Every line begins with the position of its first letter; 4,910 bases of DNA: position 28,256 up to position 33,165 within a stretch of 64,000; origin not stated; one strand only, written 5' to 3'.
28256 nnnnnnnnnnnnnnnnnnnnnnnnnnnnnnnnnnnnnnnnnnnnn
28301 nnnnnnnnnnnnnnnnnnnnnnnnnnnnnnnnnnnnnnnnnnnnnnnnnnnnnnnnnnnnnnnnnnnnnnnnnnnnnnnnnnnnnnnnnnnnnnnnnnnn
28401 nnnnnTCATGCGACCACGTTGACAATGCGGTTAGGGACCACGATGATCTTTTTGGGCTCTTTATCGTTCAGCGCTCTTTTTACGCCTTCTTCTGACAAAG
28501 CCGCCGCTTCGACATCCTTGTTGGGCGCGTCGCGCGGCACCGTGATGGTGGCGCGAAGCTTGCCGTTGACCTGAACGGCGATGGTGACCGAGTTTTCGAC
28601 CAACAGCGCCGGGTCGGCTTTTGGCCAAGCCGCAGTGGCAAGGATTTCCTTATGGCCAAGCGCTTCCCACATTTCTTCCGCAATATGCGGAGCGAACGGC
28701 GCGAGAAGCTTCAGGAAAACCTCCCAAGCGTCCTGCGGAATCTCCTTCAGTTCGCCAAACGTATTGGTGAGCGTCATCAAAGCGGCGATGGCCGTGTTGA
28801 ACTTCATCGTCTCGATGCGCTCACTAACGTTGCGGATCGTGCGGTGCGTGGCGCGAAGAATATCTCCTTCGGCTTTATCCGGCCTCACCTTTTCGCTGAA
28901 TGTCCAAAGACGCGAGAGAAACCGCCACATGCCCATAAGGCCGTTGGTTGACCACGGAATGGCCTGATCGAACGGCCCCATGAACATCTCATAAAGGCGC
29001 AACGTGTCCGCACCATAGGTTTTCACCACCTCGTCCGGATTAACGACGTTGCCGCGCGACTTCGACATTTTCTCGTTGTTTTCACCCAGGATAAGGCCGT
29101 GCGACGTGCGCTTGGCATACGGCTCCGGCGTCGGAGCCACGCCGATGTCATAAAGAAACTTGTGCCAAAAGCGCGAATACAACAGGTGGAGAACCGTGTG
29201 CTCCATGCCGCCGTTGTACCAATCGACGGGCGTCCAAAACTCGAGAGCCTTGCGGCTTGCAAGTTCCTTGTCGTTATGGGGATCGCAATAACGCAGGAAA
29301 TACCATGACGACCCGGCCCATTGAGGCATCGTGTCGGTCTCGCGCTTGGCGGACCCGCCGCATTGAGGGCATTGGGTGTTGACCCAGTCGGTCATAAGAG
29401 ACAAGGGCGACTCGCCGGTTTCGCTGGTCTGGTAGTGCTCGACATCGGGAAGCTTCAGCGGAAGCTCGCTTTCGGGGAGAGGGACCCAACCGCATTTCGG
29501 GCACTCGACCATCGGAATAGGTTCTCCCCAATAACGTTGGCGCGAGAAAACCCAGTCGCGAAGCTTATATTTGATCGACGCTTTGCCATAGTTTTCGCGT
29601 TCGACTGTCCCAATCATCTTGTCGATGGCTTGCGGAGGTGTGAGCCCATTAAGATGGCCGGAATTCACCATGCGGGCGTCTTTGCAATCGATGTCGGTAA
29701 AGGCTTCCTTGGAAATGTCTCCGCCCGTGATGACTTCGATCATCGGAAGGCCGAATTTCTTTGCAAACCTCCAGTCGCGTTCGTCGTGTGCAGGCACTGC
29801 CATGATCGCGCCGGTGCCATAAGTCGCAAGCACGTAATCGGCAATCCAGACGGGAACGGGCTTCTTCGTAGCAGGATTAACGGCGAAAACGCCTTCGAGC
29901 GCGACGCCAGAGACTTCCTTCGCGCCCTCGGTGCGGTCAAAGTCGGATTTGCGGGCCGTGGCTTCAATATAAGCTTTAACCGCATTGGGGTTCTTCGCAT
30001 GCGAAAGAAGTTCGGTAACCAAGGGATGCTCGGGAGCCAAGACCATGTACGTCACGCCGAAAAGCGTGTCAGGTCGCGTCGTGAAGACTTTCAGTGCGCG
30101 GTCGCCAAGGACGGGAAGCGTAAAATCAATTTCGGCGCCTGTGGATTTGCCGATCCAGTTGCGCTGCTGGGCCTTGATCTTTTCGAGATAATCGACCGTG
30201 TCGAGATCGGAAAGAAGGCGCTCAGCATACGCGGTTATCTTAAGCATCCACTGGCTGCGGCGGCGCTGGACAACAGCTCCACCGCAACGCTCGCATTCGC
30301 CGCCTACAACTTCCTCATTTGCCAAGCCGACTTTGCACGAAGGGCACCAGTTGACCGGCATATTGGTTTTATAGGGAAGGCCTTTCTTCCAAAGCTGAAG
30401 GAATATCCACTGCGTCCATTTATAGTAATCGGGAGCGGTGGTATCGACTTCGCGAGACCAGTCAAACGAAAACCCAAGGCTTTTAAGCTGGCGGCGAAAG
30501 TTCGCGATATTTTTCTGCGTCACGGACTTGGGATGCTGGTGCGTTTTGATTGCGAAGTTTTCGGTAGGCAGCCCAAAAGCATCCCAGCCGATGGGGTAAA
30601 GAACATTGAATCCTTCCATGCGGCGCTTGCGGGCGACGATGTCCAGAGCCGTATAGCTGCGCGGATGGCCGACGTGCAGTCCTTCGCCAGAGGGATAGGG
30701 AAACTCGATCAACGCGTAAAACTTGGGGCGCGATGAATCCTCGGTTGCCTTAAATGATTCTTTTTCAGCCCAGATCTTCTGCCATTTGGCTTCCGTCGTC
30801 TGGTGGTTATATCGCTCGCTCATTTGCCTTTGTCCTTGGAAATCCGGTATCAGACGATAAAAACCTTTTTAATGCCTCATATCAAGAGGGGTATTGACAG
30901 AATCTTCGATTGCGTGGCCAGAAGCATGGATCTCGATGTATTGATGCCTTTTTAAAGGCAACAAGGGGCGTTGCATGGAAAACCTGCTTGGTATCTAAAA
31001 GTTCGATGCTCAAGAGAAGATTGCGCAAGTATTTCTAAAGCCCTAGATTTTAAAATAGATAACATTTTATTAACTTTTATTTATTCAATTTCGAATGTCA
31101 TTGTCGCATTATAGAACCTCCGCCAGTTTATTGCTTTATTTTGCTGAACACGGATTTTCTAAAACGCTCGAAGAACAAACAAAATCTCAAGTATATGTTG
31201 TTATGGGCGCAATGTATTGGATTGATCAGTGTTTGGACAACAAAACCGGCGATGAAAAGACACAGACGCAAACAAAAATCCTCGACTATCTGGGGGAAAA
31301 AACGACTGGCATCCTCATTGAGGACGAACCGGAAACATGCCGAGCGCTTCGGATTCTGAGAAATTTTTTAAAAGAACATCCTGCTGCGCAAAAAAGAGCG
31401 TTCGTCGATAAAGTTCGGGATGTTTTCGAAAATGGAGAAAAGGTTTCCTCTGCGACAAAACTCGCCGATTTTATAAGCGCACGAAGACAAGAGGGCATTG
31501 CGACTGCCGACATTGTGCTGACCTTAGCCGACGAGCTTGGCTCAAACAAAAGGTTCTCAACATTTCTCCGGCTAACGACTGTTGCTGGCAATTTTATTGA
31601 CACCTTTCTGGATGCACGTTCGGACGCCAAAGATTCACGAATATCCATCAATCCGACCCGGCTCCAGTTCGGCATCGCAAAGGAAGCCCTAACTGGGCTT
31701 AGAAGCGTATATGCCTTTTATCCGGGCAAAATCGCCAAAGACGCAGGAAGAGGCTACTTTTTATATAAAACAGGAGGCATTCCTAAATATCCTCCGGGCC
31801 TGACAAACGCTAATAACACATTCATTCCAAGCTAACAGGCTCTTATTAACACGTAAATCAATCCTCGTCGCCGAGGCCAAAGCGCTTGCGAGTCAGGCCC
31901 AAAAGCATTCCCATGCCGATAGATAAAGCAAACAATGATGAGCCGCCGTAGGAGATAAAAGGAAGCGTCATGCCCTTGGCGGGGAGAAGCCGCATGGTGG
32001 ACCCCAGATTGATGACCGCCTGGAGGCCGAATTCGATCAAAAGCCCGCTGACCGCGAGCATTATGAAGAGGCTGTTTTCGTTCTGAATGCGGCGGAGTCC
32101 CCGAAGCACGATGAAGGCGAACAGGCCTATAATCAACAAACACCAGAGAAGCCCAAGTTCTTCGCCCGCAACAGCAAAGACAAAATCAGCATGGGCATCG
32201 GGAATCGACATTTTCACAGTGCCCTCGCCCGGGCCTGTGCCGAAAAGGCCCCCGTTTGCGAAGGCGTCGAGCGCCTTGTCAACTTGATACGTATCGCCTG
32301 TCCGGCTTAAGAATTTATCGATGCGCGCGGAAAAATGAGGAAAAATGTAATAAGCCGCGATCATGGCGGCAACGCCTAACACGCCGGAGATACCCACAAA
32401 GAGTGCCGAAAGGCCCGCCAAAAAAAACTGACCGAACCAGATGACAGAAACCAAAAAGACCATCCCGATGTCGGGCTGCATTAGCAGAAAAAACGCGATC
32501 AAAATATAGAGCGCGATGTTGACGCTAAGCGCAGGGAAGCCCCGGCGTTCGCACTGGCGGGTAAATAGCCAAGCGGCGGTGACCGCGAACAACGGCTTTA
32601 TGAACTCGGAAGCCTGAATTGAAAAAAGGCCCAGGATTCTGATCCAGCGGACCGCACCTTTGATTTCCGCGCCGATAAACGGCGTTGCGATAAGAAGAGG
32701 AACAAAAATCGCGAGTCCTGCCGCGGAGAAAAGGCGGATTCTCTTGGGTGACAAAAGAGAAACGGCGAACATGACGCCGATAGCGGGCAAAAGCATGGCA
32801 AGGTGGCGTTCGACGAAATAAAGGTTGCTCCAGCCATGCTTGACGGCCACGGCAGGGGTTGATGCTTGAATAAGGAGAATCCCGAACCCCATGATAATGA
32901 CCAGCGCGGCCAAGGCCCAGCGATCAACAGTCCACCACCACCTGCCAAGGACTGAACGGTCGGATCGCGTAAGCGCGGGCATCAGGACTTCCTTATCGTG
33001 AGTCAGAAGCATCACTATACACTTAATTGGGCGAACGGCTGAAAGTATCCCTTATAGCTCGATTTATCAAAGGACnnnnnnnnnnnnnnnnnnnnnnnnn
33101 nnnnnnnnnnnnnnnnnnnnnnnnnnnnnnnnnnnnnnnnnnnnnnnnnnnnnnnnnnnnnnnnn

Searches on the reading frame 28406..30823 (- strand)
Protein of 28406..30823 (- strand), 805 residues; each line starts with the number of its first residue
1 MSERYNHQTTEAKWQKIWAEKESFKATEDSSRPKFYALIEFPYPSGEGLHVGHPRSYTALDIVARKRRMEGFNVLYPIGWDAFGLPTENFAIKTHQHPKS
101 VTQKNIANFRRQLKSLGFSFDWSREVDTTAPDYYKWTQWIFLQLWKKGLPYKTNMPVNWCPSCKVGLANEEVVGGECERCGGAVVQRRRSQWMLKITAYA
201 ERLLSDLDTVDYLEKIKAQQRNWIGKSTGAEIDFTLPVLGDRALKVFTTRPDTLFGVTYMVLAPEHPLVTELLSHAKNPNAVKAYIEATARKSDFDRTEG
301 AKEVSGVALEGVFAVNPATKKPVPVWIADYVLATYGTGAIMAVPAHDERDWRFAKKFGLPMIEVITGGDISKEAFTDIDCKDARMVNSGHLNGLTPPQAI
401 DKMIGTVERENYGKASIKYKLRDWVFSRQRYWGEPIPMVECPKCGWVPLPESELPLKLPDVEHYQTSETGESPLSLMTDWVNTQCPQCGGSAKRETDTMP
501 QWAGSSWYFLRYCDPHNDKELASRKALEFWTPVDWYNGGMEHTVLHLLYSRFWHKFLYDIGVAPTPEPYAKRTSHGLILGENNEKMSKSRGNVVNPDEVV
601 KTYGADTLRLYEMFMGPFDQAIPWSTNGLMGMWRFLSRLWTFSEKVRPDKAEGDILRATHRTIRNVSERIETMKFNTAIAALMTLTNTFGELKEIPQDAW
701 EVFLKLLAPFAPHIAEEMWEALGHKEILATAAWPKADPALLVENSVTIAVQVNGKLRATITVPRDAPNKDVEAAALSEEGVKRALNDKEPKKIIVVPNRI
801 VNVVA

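Call 4: search_protein_families(library=pfam, proteins=[window:28406-30823:-])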
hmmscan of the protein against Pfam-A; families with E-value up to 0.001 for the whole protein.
window:28406-30823:- (805 aa): 5 families
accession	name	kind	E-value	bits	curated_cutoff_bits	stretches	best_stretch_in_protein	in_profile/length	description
PF13603.12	tRNA-synt_1_2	-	2.6e-60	203.5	25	1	221-405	1-182/185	Leucyl-tRNA synthetase, editing domain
PF00133.28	tRNA-synt_1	-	3.3e-50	171.5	22.7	2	13-223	1-224/414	tRNA synthetases class I (I, L, M and V)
PF09334.17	tRNA-synt_1g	-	1.6e-27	96.7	20.1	2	41-182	7-144/391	tRNA synthetases class I (M)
PF08264.19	Anticodon_1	-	4e-23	82.4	25.1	1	655-771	4-146/148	Anticodon-binding domain of tRNA ligase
PF01406.26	tRNA-synt_1e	-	1.1e-06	28.7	27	0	569-612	237-280/301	tRNA synthetases class I (C) catalytic domain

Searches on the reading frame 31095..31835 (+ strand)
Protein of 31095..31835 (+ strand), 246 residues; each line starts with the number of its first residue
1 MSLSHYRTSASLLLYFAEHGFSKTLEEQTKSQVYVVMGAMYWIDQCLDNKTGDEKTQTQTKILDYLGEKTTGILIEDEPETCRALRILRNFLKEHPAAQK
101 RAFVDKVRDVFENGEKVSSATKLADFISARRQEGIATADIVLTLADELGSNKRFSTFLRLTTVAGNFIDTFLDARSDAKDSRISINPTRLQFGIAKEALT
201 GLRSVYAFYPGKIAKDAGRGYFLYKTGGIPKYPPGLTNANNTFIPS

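Call 4: search_protein_families(library=pfam, proteins=[window:31095-31835:+])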
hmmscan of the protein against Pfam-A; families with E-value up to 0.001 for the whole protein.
window:31095-31835:+ (246 aa): 0 families

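Call 5: search_protein_families(library=ncbifam, proteins=[window:31095-31835:+])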
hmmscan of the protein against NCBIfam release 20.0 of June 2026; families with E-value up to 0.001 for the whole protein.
window:31095-31835:+ (246 aa): 0 families
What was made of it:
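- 31095..31835 (+): Boundary: low-GC orphan ORF246. Relatives carry a TPR gene here. No Pfam or NCBIfam hit (calls 4, 5).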

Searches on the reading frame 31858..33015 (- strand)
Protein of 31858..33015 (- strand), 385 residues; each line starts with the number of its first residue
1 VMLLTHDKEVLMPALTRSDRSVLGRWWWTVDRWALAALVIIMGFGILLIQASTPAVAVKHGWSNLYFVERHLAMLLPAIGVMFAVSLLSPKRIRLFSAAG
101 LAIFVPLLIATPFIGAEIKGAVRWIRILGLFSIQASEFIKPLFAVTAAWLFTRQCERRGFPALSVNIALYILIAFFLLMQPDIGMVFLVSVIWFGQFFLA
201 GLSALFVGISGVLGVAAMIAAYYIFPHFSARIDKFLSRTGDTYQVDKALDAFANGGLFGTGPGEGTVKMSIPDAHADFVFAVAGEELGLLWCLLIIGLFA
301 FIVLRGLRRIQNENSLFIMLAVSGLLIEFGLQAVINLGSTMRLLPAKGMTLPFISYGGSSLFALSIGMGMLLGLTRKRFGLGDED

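Call 4: search_protein_families(library=pfam, proteins=[window:31858-33015:-])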
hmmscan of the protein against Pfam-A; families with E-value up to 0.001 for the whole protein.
window:31858-33015:- (385 aa): 1 family
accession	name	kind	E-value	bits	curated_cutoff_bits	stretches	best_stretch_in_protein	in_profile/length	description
PF01098.24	FTSW_RODA_SPOVE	-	5.8e-64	216.7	26.4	1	33-377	5-353/356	Cell cycle protein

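Call 5: search_protein_families(library=ncbifam, proteins=[window:31858-33015:-])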
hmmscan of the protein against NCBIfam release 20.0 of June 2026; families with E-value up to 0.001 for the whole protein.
window:31858-33015:- (385 aa): 6 families
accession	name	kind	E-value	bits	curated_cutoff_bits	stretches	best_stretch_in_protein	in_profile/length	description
TIGR02614.1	ftsW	equivalog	3.4e-91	306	337.5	1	31-377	1-356/357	putative lipid II flippase FtsW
TIGR02210.1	rodA_shape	equivalog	2.3e-59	201.3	336.7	1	31-377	1-355/357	rod shape-determining protein RodA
TIGR02615.1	spoVE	exception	2.8e-43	148.8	448.8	1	37-376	7-354/354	stage V sporulation protein E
NF008042.0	PRK10774.1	equivalog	5e-39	134.4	493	1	36-373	44-387/405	cell division protein FtsW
NF008060.0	PRK10794.1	equivalog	4e-31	108.3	590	1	55-377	33-362/370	peptidoglycan glycosyltransferase MrdB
NF037961.1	RodA_shape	subfamily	7.4e-25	88.1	150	2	240-375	271-408/415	rod shape-determining protein RodA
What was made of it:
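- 31858..33015 (-): ftsW-type SEDS gene, last gene of the operon. TIGR02614 ftsW 306 bits (below the 337.5 cut-off) against rodA 201 bits (calls 4, 5).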
